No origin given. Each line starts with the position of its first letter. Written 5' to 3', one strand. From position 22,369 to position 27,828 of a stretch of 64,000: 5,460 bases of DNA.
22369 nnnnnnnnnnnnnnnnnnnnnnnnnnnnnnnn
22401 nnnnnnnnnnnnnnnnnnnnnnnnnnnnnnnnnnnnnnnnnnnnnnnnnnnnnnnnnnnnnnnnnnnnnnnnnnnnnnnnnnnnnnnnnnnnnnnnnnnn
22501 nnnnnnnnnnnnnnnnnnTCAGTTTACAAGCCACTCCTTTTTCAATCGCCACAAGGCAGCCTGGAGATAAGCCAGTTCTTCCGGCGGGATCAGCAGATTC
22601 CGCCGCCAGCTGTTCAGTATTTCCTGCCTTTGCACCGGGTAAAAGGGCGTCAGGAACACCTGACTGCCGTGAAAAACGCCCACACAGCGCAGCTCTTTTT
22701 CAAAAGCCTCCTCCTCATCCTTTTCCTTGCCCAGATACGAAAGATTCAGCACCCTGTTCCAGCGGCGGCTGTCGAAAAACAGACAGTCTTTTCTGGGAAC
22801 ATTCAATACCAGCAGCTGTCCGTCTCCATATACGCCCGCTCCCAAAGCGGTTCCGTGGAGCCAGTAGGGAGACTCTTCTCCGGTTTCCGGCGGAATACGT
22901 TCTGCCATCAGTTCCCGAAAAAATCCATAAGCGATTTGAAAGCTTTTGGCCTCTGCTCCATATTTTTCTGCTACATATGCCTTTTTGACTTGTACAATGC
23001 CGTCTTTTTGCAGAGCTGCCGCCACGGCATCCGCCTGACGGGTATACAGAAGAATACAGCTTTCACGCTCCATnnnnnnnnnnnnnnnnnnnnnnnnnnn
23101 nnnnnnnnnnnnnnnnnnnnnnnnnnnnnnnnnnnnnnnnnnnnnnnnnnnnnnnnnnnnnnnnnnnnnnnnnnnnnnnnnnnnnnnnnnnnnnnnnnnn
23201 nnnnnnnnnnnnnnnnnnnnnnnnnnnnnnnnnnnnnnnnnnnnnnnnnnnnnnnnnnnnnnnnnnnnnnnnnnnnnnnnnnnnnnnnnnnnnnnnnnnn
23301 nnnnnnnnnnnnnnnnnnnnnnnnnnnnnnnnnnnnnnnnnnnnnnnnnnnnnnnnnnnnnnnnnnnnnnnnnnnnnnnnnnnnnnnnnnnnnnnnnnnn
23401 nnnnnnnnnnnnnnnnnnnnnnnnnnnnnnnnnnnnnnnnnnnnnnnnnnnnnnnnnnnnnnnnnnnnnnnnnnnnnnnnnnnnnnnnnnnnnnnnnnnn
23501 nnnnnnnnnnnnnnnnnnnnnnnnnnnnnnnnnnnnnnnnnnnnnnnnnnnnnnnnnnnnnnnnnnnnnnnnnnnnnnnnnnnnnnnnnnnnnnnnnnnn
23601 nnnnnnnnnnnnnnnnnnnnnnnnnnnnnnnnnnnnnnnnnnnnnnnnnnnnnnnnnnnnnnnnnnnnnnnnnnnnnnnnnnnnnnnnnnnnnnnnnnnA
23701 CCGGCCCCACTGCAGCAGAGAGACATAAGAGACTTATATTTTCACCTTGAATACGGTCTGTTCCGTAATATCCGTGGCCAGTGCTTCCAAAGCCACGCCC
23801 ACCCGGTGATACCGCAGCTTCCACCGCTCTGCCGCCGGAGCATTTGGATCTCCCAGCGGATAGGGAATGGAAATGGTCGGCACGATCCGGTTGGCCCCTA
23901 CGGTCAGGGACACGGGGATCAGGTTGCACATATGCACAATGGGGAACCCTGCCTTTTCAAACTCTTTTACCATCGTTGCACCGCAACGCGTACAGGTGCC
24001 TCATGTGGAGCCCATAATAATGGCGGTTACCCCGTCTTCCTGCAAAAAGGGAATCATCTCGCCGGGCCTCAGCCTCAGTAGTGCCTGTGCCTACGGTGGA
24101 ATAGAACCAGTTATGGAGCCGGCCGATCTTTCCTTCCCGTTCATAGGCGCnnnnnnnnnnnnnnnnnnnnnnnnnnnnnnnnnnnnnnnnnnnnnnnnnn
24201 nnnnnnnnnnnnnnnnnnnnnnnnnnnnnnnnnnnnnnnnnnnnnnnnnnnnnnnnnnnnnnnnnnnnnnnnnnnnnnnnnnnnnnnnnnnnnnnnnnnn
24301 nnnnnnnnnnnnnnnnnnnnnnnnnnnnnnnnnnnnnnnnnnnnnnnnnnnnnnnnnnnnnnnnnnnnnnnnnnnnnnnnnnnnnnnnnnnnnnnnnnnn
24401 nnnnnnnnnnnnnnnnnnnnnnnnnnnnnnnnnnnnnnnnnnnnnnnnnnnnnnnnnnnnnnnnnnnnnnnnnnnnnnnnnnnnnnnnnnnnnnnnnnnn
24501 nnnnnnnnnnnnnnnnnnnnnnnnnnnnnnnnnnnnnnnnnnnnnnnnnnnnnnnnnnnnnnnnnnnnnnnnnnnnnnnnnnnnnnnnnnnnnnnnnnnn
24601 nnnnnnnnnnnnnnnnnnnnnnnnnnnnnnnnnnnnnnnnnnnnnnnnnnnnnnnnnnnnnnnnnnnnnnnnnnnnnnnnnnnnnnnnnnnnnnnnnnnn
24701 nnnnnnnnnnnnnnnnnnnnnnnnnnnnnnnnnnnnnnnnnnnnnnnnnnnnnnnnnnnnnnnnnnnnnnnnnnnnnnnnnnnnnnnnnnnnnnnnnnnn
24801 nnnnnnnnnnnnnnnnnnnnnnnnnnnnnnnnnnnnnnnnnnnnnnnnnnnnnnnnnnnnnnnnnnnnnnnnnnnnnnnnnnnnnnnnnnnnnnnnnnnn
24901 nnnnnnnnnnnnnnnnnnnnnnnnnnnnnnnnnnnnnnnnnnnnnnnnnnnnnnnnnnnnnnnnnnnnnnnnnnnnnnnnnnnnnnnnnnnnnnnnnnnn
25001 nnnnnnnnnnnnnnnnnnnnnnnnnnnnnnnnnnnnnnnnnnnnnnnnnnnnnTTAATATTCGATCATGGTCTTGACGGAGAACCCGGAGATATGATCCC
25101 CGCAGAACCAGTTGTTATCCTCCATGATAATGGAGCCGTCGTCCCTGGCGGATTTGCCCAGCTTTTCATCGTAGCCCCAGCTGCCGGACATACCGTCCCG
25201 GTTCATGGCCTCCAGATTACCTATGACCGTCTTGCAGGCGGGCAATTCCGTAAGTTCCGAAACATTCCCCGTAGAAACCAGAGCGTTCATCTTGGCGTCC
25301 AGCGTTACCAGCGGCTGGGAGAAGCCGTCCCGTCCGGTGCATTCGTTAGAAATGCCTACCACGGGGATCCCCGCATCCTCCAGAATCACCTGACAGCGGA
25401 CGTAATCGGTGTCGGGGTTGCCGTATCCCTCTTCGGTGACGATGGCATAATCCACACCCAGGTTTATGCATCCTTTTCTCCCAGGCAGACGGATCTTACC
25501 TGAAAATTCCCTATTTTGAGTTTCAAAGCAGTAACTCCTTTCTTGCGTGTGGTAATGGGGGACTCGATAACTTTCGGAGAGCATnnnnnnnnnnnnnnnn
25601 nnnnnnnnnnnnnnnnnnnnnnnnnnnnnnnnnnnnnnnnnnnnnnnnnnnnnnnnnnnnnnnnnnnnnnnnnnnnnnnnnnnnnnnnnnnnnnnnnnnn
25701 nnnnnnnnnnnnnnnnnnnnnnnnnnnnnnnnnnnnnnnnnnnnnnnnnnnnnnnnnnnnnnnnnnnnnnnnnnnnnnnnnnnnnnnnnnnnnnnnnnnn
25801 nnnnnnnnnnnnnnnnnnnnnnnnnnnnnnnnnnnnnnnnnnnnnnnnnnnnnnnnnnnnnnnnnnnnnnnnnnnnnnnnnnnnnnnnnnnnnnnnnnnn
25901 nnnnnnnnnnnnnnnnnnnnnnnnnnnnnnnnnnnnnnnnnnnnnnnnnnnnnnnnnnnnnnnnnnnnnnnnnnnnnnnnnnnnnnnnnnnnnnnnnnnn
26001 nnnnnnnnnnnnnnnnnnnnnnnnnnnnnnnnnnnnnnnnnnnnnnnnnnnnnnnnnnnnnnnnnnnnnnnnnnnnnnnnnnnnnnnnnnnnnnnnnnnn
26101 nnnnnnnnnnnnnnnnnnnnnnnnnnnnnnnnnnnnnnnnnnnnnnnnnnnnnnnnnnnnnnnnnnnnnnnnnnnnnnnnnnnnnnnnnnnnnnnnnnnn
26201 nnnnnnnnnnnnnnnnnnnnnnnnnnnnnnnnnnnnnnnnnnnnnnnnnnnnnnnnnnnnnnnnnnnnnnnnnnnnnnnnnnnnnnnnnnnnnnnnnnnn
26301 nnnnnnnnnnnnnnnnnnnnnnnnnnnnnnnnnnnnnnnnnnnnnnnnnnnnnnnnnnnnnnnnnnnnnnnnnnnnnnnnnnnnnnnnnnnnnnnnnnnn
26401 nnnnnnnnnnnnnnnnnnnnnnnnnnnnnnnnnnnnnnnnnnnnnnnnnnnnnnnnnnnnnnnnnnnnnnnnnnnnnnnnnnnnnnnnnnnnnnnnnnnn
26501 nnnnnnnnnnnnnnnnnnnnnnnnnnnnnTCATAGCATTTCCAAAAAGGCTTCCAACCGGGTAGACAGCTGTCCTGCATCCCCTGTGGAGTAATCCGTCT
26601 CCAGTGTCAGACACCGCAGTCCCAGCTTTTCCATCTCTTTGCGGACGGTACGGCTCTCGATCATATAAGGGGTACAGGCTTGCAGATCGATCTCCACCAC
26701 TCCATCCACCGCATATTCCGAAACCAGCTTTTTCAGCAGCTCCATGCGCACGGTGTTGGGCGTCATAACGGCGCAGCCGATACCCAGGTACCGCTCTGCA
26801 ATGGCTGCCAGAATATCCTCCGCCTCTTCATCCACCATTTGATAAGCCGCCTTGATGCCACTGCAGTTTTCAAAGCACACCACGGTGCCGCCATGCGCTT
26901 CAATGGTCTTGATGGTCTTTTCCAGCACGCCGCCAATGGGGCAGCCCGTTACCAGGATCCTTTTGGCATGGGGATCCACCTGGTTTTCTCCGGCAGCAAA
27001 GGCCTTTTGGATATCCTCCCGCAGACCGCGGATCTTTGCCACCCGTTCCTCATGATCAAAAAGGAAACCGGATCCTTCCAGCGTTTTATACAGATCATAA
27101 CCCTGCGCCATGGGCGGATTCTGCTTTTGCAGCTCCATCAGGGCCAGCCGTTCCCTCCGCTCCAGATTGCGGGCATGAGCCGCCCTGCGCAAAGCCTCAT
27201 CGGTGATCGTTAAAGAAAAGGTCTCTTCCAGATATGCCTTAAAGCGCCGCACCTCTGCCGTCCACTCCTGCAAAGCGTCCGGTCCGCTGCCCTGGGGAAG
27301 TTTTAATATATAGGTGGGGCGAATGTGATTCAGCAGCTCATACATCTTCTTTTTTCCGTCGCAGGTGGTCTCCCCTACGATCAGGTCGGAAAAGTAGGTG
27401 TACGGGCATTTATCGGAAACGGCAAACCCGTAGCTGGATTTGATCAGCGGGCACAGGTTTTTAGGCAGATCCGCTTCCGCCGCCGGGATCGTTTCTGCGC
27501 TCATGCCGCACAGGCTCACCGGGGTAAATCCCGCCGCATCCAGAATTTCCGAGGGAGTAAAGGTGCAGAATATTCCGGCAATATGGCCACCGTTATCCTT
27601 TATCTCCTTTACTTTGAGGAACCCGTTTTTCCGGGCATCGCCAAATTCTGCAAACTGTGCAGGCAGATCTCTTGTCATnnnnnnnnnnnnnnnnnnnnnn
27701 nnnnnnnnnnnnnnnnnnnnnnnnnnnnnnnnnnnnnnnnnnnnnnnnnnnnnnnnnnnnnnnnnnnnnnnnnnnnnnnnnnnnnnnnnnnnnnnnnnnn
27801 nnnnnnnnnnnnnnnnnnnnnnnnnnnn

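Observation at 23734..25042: Selenoprotein-B-type reductase gene keeps its UGA-Sec codon and a downstream hairpin, but the frame breaks ~20 codons upstream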

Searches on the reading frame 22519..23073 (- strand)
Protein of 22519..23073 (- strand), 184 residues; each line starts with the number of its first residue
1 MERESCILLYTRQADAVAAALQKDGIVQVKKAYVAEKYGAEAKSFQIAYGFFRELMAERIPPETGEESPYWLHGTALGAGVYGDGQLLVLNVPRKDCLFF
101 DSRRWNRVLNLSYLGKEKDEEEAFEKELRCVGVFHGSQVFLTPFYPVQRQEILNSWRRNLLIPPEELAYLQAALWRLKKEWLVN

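Call 7: search_protein_families(library=ncbifam, proteins=[window:22519-23073:-], max_evalue=0.001)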
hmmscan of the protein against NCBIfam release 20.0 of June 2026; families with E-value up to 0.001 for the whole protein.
window:22519-23073:- (184 aa): 0 families

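Call 8: search_protein_families(library=pfam, proteins=[window:22519-23073:-], max_evalue=0.001)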
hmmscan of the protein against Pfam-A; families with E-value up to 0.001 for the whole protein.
window:22519-23073:- (184 aa): 1 family
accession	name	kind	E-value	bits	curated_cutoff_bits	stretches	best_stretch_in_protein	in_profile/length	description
PF12952.12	DUF3841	-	4.1e-41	141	27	1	9-182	2-177/178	Domain of unknown function (DUF3841)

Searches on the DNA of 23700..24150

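Call 38: search_rna_families(source=window, start=23700, end=24150, threshold=evalue, max_evalue=10, show_alignments=3)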
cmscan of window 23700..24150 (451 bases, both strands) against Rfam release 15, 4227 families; matches with E-value up to 10: 1.
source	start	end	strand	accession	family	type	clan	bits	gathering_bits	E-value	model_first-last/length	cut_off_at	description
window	23963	24000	-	RF01990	SECIS_4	Cis-reg;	-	62.5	38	1.2e-14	1-38/38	no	Selenocysteine insertion sequence 4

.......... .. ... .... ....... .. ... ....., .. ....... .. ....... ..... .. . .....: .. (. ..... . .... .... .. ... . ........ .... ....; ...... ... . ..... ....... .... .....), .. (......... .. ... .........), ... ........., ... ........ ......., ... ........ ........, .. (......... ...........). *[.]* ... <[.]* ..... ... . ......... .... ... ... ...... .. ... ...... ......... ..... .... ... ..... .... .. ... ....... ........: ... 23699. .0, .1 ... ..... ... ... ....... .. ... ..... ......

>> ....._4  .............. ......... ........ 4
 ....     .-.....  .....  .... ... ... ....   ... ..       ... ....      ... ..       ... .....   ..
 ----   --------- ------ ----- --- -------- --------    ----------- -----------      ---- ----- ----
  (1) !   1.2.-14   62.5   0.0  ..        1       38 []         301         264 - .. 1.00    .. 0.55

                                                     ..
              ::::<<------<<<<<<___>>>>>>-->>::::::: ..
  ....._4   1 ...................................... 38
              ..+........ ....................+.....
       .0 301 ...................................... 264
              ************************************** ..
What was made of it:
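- Closest known: Rfam SECIS_4. Same: The match is full-length, 38/38 positions, at 62.5 bits, with the consensus 6-bp stem and GGU loop 12 nt after the UGA (call 38).
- Checked: The curated SECIS_4 model (RF01990, 62.5 bits against a gathering score of 38, E=1e-14, window 24000..23963; call 38) pairs CGUUGC (23988-23983) with GCAACG (23979-23974) around a GGU loop.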

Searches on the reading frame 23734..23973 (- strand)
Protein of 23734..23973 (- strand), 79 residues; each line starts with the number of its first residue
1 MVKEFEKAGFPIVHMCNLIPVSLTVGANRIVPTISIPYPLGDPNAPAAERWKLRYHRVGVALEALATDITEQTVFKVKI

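Call 9: find_encoding_contigs(protein=window:23734-23973:-, flank=6000, max_places=10)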
Protein window:23734-23973:- (79 aa): 24 contigs read that carry it; 5 places shown.
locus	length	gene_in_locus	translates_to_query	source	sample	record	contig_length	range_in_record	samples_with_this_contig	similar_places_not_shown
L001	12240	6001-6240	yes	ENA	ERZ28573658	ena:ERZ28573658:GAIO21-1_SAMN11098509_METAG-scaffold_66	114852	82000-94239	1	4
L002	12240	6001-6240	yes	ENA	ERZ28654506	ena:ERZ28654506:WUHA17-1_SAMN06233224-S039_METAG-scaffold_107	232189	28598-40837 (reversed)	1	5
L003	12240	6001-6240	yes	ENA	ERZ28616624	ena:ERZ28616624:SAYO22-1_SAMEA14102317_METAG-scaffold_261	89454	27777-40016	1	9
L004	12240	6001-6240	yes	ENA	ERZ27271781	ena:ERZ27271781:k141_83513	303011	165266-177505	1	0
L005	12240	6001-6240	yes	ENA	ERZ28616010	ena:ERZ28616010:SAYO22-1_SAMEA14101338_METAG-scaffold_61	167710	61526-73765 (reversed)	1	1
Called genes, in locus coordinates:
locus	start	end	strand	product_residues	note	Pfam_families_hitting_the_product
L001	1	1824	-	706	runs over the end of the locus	PF03030:H_PPase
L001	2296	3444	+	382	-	PF06050:HGD-D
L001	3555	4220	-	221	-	PF00440:TetR_N (weak)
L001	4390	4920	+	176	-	PF09338:Gly_reductase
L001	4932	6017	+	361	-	PF07355:GRDB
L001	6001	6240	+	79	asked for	-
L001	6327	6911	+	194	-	PF12952:DUF3841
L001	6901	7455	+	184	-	PF12952:DUF3841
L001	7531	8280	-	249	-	PF02028:BCCT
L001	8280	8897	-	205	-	PF02028:BCCT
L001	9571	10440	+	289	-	PF04055:Radical_SAM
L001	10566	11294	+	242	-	PF07722:Peptidase_C26, PF00117:GATase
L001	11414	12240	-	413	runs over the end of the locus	-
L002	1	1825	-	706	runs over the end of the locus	PF03030:H_PPase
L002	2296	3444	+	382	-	PF06050:HGD-D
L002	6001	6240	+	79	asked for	-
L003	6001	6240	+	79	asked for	-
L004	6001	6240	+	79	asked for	-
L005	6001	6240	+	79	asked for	-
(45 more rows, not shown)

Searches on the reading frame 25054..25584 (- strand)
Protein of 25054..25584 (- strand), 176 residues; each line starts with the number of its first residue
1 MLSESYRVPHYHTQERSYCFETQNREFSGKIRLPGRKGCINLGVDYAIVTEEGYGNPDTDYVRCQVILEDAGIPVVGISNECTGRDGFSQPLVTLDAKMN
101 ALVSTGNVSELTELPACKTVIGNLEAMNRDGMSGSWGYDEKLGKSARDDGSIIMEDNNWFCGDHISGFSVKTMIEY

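Call 7: search_protein_families(library=ncbifam, proteins=[window:25054-25584:-], max_evalue=0.001)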
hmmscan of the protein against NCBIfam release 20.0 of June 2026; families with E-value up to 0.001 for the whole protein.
window:25054-25584:- (176 aa): 2 families
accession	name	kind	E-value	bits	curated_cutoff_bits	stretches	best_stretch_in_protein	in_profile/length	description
NF040793.1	sarcosine_GrdG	exception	9.3e-16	57.6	780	1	39-135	299-393/428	sarcosine reductase complex component B subunit alpha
TIGR04480.1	D_pro_red_PrdA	equivalog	0.00031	19.5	700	1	41-80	471-510/587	D-proline reductase (dithiol) proprotein PrdA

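Call 8: search_protein_families(library=pfam, proteins=[window:25054-25584:-], max_evalue=0.001)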
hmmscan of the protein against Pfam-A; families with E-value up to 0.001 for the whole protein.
window:25054-25584:- (176 aa): 1 family
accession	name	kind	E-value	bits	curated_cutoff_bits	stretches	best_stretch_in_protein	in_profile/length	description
PF09338.16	Gly_reductase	-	1.4e-43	149.4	22.2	1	37-173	297-425/426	Glycine/sarcosine/betaine reductase component B subunits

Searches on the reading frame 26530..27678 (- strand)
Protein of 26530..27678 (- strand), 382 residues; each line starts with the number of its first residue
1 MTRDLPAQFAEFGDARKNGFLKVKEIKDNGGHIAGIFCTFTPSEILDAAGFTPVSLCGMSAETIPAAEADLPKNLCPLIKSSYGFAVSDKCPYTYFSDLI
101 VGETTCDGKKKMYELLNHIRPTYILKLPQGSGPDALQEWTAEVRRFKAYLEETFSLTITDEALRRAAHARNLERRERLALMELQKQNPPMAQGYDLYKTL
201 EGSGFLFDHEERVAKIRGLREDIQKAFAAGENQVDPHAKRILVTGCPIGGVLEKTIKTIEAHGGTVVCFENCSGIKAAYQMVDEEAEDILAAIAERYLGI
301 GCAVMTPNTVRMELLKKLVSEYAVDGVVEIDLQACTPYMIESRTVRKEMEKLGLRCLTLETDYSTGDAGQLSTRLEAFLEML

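Call 7: search_protein_families(library=ncbifam, proteins=[window:26530-27678:-], max_evalue=0.001)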
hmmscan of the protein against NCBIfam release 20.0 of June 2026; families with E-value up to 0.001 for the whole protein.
window:26530-27678:- (382 aa): 5 families
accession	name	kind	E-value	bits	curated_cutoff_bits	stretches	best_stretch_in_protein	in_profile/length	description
NF040772.1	double_cubane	equivalog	8.2e-146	485.8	350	1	13-382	2-372/372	double-cubane-cluster-containing anaerobic reductase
TIGR03190.1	benz_CoA_bzdN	equivalog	8.1e-23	80.8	453.8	1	28-382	24-371/377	benzoyl-CoA reductase, bzd-type, subunit N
NF052456.1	HyiscapDhHadC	equivalog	7e-22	77.8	700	1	10-382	6-372/372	(R)-2-hydroxyisocaproyl-CoA dehydratase subunit beta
TIGR02263.1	benz_CoA_red_C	equivalog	1.8e-06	27.2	421.15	1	28-267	27-262/380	benzoyl-CoA reductase subunit C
TIGR02260.1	benz_CoA_red_B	equivalog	0.00039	19.2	486.55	1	229-381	252-412/413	benzoyl-CoA reductase subunit B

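Call 8: search_protein_families(library=pfam, proteins=[window:26530-27678:-], max_evalue=0.001)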
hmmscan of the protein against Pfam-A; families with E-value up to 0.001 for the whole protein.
window:26530-27678:- (382 aa): 1 family
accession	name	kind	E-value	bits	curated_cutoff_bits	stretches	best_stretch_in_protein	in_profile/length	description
PF06050.19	HGD-D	-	2.8e-110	369.5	28.4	1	38-382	1-342/342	2-hydroxyglutaryl-CoA dehydratase, D-component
